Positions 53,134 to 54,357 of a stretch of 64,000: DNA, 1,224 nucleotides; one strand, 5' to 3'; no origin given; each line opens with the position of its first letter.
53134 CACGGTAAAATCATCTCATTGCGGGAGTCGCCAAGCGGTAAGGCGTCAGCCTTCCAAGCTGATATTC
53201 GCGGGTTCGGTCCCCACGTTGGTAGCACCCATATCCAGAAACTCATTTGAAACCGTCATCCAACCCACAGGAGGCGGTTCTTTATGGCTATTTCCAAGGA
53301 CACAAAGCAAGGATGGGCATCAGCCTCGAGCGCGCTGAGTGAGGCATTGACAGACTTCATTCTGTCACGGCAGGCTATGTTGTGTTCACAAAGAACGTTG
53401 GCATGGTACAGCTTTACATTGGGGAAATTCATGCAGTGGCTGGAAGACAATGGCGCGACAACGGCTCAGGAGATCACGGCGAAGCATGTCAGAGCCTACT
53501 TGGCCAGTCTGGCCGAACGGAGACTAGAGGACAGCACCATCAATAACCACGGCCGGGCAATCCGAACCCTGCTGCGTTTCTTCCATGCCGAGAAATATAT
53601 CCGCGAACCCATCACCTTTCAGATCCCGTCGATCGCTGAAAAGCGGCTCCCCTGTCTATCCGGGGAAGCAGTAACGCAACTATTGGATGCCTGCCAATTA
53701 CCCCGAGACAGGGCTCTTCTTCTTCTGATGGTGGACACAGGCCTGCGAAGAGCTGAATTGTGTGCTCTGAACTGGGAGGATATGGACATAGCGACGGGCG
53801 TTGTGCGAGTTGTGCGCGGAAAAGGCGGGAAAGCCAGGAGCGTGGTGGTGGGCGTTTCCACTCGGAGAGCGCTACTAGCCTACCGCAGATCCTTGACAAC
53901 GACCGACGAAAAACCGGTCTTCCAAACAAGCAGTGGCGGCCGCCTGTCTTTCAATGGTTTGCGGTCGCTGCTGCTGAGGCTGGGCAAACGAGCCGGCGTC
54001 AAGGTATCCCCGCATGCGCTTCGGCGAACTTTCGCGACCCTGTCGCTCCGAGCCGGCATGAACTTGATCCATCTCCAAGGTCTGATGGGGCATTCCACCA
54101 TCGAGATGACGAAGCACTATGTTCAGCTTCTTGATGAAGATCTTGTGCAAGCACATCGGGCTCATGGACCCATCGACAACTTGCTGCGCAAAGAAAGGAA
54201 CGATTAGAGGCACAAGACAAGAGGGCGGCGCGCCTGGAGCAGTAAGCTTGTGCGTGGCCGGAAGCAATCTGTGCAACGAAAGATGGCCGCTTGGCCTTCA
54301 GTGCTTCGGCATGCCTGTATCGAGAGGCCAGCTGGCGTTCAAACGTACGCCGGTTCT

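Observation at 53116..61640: tRNA-Gly split by an island that duplicates the 5' part of the tRNA instead of the 3' part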

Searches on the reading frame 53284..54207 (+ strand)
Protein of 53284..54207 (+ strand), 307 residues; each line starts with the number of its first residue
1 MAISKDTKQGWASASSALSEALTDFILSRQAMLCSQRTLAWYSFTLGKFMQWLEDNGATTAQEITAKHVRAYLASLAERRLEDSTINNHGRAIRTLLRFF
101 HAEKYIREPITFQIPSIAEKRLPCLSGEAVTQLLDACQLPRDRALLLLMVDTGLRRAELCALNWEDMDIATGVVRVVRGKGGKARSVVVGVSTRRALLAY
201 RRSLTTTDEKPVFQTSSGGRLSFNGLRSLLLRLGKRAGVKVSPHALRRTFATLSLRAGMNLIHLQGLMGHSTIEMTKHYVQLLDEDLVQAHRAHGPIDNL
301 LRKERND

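Call 7: search_protein_families(library=pfam, proteins=[window:53284-54207:+], max_evalue=0.01)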
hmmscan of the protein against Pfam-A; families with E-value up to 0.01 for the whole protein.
window:53284-54207:+ (307 aa): 4 families
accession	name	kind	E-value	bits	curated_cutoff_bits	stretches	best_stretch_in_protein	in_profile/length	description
PF00589.27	Phage_integrase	-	4.8e-32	111.5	27.1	1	125-284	3-170/172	Phage integrase family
PF13495.12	Phage_int_SAM_4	-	1.7e-08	35.2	27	1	25-98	5-76/85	Phage integrase, N-terminal SAM-like domain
PF02899.23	Phage_int_SAM_1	-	9.5e-08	32.7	22.3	1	34-104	14-83/83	Phage integrase, N-terminal SAM-like domain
PF13102.12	Phage_int_SAM_5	-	0.0029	18.4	22.3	1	35-108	18-90/98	Phage integrase SAM-like domain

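Call 11: find_encoding_contigs(protein=window:53284-54207:+, flank=10000, max_places=10)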
Protein window:53284-54207:+ (307 aa): 7 contigs read that carry it; 7 places shown.
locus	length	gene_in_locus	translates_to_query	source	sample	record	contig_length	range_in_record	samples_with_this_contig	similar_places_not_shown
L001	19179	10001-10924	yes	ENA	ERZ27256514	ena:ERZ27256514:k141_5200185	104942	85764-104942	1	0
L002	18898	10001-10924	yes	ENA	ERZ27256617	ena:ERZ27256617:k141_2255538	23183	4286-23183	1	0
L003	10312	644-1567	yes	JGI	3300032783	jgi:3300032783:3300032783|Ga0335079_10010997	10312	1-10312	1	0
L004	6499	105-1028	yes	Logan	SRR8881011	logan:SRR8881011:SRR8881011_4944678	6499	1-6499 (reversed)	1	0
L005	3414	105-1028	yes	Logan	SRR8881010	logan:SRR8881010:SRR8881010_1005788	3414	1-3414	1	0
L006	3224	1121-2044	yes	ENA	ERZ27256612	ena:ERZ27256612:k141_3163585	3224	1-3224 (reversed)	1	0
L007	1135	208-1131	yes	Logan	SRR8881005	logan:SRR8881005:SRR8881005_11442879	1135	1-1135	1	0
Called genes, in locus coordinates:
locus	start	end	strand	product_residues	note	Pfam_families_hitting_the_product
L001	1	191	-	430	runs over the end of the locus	PF02056:Glyco_hydro_4, PF11975:Glyco_hydro_4C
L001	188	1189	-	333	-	PF01408:GFO_IDH_MocA, PF02894:GFO_IDH_MocA_C, PF22725:GFO_IDH_MocA_C3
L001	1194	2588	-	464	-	PF02056:Glyco_hydro_4, PF11975:Glyco_hydro_4C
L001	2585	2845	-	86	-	-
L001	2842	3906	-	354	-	PF00356:LacI, PF00532:Peripla_BP_1, PF13407:Peripla_BP_4, PF13377:Peripla_BP_3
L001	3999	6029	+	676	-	PF00989:PAS (weak), PF08448:PAS_4, PF13188:PAS_8 (weak), PF13426:PAS_9, PF00512:HisKA, PF02518:HATPase_c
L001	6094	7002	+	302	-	-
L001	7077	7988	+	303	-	PF12804:NTP_transf_3, PF02348:CTP_transf_3 (faint)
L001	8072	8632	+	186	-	PF01569:PAP2, PF14378:PAP2_3 (weak)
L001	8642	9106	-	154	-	PF12867:DinB_2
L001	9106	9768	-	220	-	PF00106:adh_short, PF13561:adh_short_C2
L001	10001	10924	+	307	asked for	PF02899:Phage_int_SAM_1 (weak), PF13495:Phage_int_SAM_4, PF00589:Phage_integrase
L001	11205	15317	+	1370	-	PF13229:Beta_helix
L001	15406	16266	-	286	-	PF00078:RVT_1, PF08388:GIIM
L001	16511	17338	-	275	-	PF13479:AAA_24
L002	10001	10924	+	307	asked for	PF02899:Phage_int_SAM_1 (weak), PF13495:Phage_int_SAM_4, PF00589:Phage_integrase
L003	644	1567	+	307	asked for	PF02899:Phage_int_SAM_1 (weak), PF13495:Phage_int_SAM_4, PF00589:Phage_integrase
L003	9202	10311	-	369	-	PF14659:Phage_int_SAM_3, PF00589:Phage_integrase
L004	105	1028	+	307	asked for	PF02899:Phage_int_SAM_1 (weak), PF13495:Phage_int_SAM_4, PF00589:Phage_integrase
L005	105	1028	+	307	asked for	PF02899:Phage_int_SAM_1 (weak), PF13495:Phage_int_SAM_4, PF00589:Phage_integrase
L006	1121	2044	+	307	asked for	PF02899:Phage_int_SAM_1 (weak), PF13495:Phage_int_SAM_4, PF00589:Phage_integrase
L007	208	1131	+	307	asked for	PF02899:Phage_int_SAM_1 (weak), PF13495:Phage_int_SAM_4, PF00589:Phage_integrase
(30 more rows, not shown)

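Call 25: find_homologous_proteins(query=window:53284-54207:+, max_evalue=1e-20)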
Query window:53284-54207:+ (307 aa): 1033 proteins with E <= 1e-20 among 5929 candidates; the best 120 are listed.
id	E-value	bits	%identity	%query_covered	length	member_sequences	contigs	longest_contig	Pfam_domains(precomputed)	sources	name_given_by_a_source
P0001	2.1e-197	672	100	100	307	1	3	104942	PF13495.13,PF00589.28,PF02899.24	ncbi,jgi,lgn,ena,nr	ncbi:MAG TPA: tyrosine-type recombinase/integrase [Anaerolineales bacterium]|nr:tyrosine-type recomb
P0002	1.1e-152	526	77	98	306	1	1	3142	PF13495.13,PF00589.28,PF02899.24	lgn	-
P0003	3.5e-149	514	75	98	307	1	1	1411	PF13495.13,PF00589.28,PF02899.24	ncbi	-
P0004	1.3e-148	512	75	99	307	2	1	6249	PF13495.13,PF00589.28,PF02899.24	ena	-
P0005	4.0e-145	501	73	98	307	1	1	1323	PF13495.13,PF00589.28,PF02899.24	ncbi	-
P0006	1.0e-143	496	72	99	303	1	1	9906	PF13495.13,PF00589.28,PF02899.24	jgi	-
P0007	5.7e-142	490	72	99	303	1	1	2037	PF13495.13,PF00589.28,PF02899.24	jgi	-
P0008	5.7e-142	490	73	97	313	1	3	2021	PF13495.13,PF00589.28,PF02899.24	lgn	-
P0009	1.6e-140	486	71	99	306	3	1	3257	PF13495.13,PF00589.28,PF02899.24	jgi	jgi:integrase/recombinase XerD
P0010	3.5e-140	485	71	99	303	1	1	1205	PF13495.13,PF00589.28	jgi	-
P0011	8.3e-140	483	71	99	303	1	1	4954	PF13495.13,PF00589.28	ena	-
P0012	8.3e-140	483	71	98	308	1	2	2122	PF00589.28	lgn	-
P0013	1.2e-139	483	71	99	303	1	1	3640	PF13495.13,PF00589.28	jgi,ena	-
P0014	9.8e-139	480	70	98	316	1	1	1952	PF13495.13,PF00589.28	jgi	-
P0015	1.7e-138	479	70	97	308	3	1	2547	PF00589.28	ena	-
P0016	5.4e-138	477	69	99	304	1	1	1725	PF13495.13,PF00589.28,PF02899.24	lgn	-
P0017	6.1e-138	477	69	100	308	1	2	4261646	PF13495.13,PF00589.28,PF02899.24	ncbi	-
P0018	1.2e-137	476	70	98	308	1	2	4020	PF00589.28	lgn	-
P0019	3.5e-136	471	70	99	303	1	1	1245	PF13495.13,PF00589.28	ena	-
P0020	5.4e-136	471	68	99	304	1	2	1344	PF13495.13,PF00589.28,PF02899.24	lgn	-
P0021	1.9e-135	469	69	99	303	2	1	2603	PF13495.13,PF00589.28,PF02899.24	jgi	-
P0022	2.1e-134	466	69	99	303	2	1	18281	PF00589.28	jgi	jgi:integrase/recombinase XerD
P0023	2.7e-134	465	69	98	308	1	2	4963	PF00589.28,PF02899.24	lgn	-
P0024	5.4e-134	464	69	98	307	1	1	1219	PF13495.13,PF00589.28,PF02899.24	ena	-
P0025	6.8e-134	464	68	98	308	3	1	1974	PF00589.28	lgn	-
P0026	9.1e-134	464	68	97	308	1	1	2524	PF13495.13,PF00589.28,PF02899.24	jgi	jgi:site-specific recombinase XerD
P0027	1.0e-133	463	69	99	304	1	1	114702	PF00589.28,PF02899.24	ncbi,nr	ncbi:MAG: tyrosine-type recombinase/integrase [Anaerolineales bacterium]|nr:tyrosine-type recombinas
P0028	1.4e-133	463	68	97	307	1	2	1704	PF00589.28,PF02899.24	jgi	jgi:integrase/recombinase XerD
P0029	1.0e-132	460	65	99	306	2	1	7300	PF13495.13,PF00589.28,PF02899.24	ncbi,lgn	-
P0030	1.7e-132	459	69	95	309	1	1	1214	PF00589.28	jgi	jgi:integrase/recombinase XerD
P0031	8.1e-131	454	67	98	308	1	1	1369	PF00589.28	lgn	-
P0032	8.5e-130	451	66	99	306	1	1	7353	PF00589.28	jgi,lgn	-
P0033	3.9e-128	445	66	96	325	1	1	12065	PF13495.13,PF00589.28,PF02899.24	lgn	-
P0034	4.1e-128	445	67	97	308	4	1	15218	PF00589.28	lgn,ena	-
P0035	1.0e-127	444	64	98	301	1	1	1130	PF13495.13,PF00589.28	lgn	-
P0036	1.0e-126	440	73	89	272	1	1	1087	PF13495.13,PF00589.28,PF02899.24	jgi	-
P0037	4.0e-126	438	66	96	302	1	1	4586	PF00589.28,PF02899.24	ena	-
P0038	7.5e-125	434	63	100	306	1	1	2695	PF13495.13,PF00589.28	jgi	jgi:integrase/recombinase XerD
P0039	1.0e-124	434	64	98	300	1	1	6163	PF13495.13,PF00589.28,PF02899.24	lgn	-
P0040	1.4e-123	430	63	98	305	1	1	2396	PF00589.28,PF02899.24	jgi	jgi:integrase/recombinase XerD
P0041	1.6e-123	430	64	96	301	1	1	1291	PF00589.28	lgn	-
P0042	6.2e-123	428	63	100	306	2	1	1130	PF13495.13,PF00589.28,PF02899.24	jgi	jgi:site-specific recombinase XerD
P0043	1.5e-122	427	62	100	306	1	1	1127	PF00589.28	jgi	jgi:site-specific recombinase XerD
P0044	4.2e-122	425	62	98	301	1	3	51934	PF00589.28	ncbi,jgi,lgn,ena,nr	ncbi:tyrosine-type recombinase/integrase [Patescibacteria group bacterium]|nr:tyrosine-type recombin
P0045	3.0e-121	422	63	96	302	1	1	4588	PF13495.13,PF00589.28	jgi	jgi:integrase/recombinase XerD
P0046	6.4e-121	421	68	93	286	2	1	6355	PF00589.28,PF02899.24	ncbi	ncbi:MAG: tyrosine-type recombinase/integrase, partial [Chloroflexota bacterium]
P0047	6.6e-121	421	63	97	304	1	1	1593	PF00589.28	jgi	jgi:integrase/recombinase XerD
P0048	8.2e-121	421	67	89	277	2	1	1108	PF00589.28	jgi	jgi:site-specific recombinase XerD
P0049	5.5e-120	418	60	98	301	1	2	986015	PF13495.13,PF00589.28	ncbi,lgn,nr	ncbi:tyrosine-type recombinase/integrase [bacterium]|nr:tyrosine-type recombinase/integrase [bacteri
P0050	6.3e-120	418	63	96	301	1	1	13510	PF13495.13,PF00589.28,PF02899.24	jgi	jgi:site-specific recombinase XerD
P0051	6.6e-120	418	61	98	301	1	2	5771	PF13495.13,PF00589.28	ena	-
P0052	8.5e-120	418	62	99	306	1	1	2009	PF13495.13,PF00589.28,PF02899.24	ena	-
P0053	3.0e-119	416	60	98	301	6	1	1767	PF00589.28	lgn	-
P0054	3.1e-119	416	62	97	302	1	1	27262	PF13495.13,PF00589.28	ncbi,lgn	-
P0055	6.5e-119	415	62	98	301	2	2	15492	PF13495.13,PF00589.28,PF02899.24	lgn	-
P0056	7.8e-119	415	60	98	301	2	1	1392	PF00589.28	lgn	-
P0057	1.2e-118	414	60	98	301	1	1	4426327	PF13495.13,PF00589.28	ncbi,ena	-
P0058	1.7e-118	413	60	98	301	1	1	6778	PF00589.28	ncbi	-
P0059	3.7e-118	412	61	98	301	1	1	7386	PF13495.13,PF00589.28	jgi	jgi:integrase/recombinase XerD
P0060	4.3e-118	412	63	96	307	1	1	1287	PF13495.13,PF00589.28,PF02899.24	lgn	-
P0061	4.6e-118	412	61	98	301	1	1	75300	PF00589.28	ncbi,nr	ncbi:MAG: tyrosine-type recombinase/integrase [Brevefilum sp.]|nr:tyrosine-type recombinase/integras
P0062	5.2e-118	412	61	98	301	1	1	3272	PF00589.28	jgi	-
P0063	1.1e-117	411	61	96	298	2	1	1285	PF00589.28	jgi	jgi:integrase/recombinase XerD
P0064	2.6e-117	410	60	98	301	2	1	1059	PF00589.28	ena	-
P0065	3.3e-117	409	61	98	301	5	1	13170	PF00589.28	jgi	jgi:integrase/recombinase XerD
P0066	4.1e-117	409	61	95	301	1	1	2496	PF13495.13,PF00589.28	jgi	-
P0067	4.4e-117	409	59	98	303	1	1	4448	PF13495.13,PF00589.28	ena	-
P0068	5.9e-117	408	61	98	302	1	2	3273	PF00589.28,PF02899.24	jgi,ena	-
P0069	7.7e-117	408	61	96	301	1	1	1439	PF13495.13,PF00589.28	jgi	jgi:integrase/recombinase XerD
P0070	4.4e-116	406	61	96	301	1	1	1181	PF13495.13,PF00589.28,PF22823.3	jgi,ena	-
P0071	5.0e-116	405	61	96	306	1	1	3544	PF00589.28,PF02899.24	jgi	jgi:site-specific recombinase XerD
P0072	2.1e-115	403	61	96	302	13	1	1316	PF00589.28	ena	-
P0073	2.3e-115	403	59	96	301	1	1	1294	PF00589.28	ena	-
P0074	4.4e-115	402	59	97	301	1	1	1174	PF00589.28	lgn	-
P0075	9.4e-115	401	59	97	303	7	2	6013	PF00589.28,PF02899.24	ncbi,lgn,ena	-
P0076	1.1e-114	401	59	98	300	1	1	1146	PF13495.13,PF00589.28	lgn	-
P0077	1.8e-114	400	62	93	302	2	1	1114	PF00589.28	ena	-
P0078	2.3e-114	400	61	96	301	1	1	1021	PF00589.28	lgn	-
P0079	2.7e-114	400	60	96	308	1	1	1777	PF13495.13,PF00589.28,PF02899.24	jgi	jgi:integrase/recombinase XerD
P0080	3.1e-114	399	57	98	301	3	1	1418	PF13495.13,PF00589.28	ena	-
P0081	3.4e-114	399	60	97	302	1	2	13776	PF00589.28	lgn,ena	-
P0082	3.7e-114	399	62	96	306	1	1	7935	PF13495.13,PF00589.28,PF02899.24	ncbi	ncbi:MAG: tyrosine-type recombinase/integrase [Bacteroidota bacterium]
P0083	5.9e-114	399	62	95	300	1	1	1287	PF13495.13,PF00589.28,PF02899.24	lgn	-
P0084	8.0e-114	398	60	96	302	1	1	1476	PF13495.13,PF00589.28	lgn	-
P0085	8.1e-114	398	60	96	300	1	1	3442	PF13495.13,PF00589.28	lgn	-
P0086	1.7e-113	397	58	98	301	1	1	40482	PF00589.28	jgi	-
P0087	2.3e-113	397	61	96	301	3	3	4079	PF00589.28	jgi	jgi:integrase/recombinase XerD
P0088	3.7e-113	396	61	96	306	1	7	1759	PF00589.28,PF02899.24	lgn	-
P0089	4.0e-113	396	60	94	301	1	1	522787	PF13495.13,PF00589.28,PF02899.24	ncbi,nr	ncbi:MAG: tyrosine-type recombinase/integrase [Anaerolineales bacterium]|nr:tyrosine-type recombinas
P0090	5.2e-113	395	60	93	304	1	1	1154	PF00589.28,PF02899.24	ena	-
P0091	1.5e-112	394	59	96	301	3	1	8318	PF13495.13,PF00589.28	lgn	-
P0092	1.6e-112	394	58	96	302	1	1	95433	PF13495.13,PF00589.28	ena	-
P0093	1.9e-112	394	58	98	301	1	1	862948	PF13495.13,PF00589.28,PF02899.24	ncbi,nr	ncbi:MAG: tyrosine-type recombinase/integrase [Anaerolineales bacterium]|nr:tyrosine-type recombinas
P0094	2.8e-112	393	58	98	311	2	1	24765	PF00589.28,PF02899.24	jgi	jgi:integrase/recombinase XerD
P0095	3.2e-112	393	59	98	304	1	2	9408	PF00589.28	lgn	-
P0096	8.8e-112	391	59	95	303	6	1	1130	PF00589.28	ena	-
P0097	1.0e-111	391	58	96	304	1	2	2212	PF13495.13,PF00589.28,PF02899.24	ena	-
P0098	1.1e-111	391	59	96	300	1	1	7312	PF13495.13,PF00589.28,PF02899.24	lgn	-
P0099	1.5e-111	391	60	94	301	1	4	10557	PF00589.28,PF02899.24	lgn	-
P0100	2.2e-111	390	60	96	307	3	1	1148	PF00589.28,PF02899.24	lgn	-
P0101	2.7e-111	390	60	97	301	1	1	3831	PF13495.13,PF00589.28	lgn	-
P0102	4.3e-111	389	60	94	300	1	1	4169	PF13495.13,PF00589.28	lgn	-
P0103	1.1e-110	388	60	93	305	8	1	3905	PF13495.13,PF00589.28,PF02899.24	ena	-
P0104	1.5e-110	387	67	87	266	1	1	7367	PF00589.28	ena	-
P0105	1.6e-110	387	64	88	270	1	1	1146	PF13495.13,PF00589.28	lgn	-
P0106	2.1e-110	387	58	98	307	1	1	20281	PF13495.13,PF00589.28,PF02899.24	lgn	-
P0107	2.6e-110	387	67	87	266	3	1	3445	PF13495.13,PF00589.28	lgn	-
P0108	4.2e-110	386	59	94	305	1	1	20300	PF00589.28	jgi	jgi:site-specific recombinase XerD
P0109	4.9e-110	386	60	96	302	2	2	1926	PF00589.28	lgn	-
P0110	9.7e-110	385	58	94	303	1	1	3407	PF00589.28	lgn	-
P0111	1.0e-109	385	57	98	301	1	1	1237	PF00589.28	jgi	jgi:site-specific recombinase XerD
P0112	1.0e-109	385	58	98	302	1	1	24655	PF00589.28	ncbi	-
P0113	1.2e-109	384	58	98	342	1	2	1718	PF00589.28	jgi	-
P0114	2.1e-109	384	60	96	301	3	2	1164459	PF13495.13,PF00589.28,PF02899.24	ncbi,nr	ncbi:MAG: tyrosine-type recombinase/integrase [Anaerolineales bacterium]|nr:tyrosine-type recombinas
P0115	4.8e-109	382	58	96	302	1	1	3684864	PF00589.28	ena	-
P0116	5.2e-109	382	58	97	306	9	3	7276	PF00589.28,PF02899.24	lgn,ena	-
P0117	6.8e-109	382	57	98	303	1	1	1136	PF00589.28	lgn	-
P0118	8.6e-109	382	60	98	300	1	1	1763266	PF00589.28,PF02899.24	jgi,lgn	jgi:site-specific recombinase XerD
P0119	1.0e-108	381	58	95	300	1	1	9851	PF13495.13,PF00589.28,PF02899.24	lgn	-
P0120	1.1e-108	381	57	98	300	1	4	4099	PF13495.13,PF00589.28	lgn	-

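Call 27: find_related_loci(query=A1, collection=metagenome_contigs, flank=10000)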
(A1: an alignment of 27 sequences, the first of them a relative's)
Query A1 (307 aa) in metagenome_contigs; peptide patterns used: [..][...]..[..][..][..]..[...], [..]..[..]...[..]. (x = any residue, [..] = any of these).
408 stretches matched a pattern; 249 encode a relative of the query (tblastn E <= 1e-3); the best 80 are kept; 80 distinct loci.
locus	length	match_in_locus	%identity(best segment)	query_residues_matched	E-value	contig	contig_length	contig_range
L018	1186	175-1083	71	1-303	5e-155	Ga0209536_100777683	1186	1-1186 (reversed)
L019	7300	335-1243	66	1-303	3e-133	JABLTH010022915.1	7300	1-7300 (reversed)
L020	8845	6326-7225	62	1-300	2e-132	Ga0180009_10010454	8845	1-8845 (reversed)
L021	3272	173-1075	61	1-301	1e-132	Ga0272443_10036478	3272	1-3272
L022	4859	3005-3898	60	7-304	5e-129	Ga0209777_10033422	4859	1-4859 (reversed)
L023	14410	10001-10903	60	1-301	2e-125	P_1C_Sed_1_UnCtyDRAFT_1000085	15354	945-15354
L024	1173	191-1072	61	8-301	2e-136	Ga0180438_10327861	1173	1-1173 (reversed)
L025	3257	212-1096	60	8-302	1e-128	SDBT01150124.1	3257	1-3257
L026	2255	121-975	62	18-302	2e-131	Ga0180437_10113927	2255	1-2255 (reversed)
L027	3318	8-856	61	18-300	8e-127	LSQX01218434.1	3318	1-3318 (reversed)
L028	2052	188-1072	61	7-301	9e-131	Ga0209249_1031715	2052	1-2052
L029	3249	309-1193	60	8-302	2e-126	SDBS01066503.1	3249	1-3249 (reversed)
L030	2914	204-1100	59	7-305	2e-126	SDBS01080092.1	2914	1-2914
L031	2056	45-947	58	1-300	4e-129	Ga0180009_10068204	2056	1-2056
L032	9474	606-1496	59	5-300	3e-121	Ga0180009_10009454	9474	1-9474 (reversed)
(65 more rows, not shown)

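Call 34: find_encoding_contigs(protein=P0017, flank=10000, max_places=3)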
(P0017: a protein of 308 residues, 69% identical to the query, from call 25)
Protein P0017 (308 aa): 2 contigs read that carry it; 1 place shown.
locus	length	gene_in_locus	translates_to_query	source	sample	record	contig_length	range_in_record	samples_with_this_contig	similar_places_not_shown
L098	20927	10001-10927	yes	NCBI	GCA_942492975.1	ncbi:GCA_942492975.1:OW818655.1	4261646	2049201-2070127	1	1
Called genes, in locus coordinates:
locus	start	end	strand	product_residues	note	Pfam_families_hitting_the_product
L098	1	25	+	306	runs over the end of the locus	PF00226:DnaJ, PF01556:DnaJ_C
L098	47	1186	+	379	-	PF00089:Trypsin, PF13365:Trypsin_2, PF17820:PDZ_6 (faint), PF00595:PDZ (faint), PF13180:PDZ_2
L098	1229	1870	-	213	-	PF00174:Oxidored_molyb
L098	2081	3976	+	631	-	PF22614:Slo-like_RCK (faint), PF02254:TrkA_N (faint), PF06241:Castor_Poll_mid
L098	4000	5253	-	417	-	PF01938:TRAM, PF05958:tRNA_U5-meth_tr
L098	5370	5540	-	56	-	-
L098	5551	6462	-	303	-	PF04203:Sortase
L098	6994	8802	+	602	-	PF07973:tRNA_SAD, PF00587:tRNA-synt_2b, PF03129:HGTP_anticodon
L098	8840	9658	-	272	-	PF01975:SurE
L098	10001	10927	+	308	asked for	PF02899:Phage_int_SAM_1 (faint), PF13495:Phage_int_SAM_4 (weak), PF00589:Phage_integrase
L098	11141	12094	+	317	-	-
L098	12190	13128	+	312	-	PF13495:Phage_int_SAM_4, PF02899:Phage_int_SAM_1 (faint), PF00589:Phage_integrase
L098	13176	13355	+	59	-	-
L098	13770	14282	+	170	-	PF00881:Nitroreductase, PF14512:TM1586_NiRdase (weak)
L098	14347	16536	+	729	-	PF05729:NACHT, PF13191:AAA_16 (faint)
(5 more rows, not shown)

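Call 35: find_encoding_contigs(protein=P0027, flank=10000, max_places=3)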
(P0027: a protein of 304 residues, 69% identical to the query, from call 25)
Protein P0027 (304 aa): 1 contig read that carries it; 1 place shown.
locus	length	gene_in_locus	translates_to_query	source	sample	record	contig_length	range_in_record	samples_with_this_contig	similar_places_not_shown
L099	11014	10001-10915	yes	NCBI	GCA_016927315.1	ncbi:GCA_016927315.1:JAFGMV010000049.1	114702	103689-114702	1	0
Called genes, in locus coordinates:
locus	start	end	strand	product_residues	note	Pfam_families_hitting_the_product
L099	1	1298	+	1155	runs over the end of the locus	PF13231:PMT_2, PF08450:SGL (weak), PF13449:Phytase-like (faint), PF24684:Vgb_lyase (weak), PF25021:TEN_NHL (faint), PF01436:NHL (weak), PF17170:DUF5128 (faint), PF01436:NHL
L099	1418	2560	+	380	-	PF08442:ATP-grasp_2, PF13549:ATP-grasp_5, PF24948:Citrate_synth_N, PF00549:Ligase_CoA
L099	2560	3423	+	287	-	PF02629:CoA_binding, PF00549:Ligase_CoA, PF13607:Succ_CoA_lig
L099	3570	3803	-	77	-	PF00550:PP-binding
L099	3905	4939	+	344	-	PF01070:FMN_dh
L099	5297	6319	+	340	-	PF00005:ABC_tran, PF13304:AAA_21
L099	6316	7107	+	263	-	PF06182:ABC2_membrane_6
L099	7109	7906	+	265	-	PF06182:ABC2_membrane_6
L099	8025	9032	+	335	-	PF00348:polyprenyl_synt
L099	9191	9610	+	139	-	PF13620:CarboxypepD_reg (weak)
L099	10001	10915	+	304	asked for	PF02899:Phage_int_SAM_1 (weak), PF00589:Phage_integrase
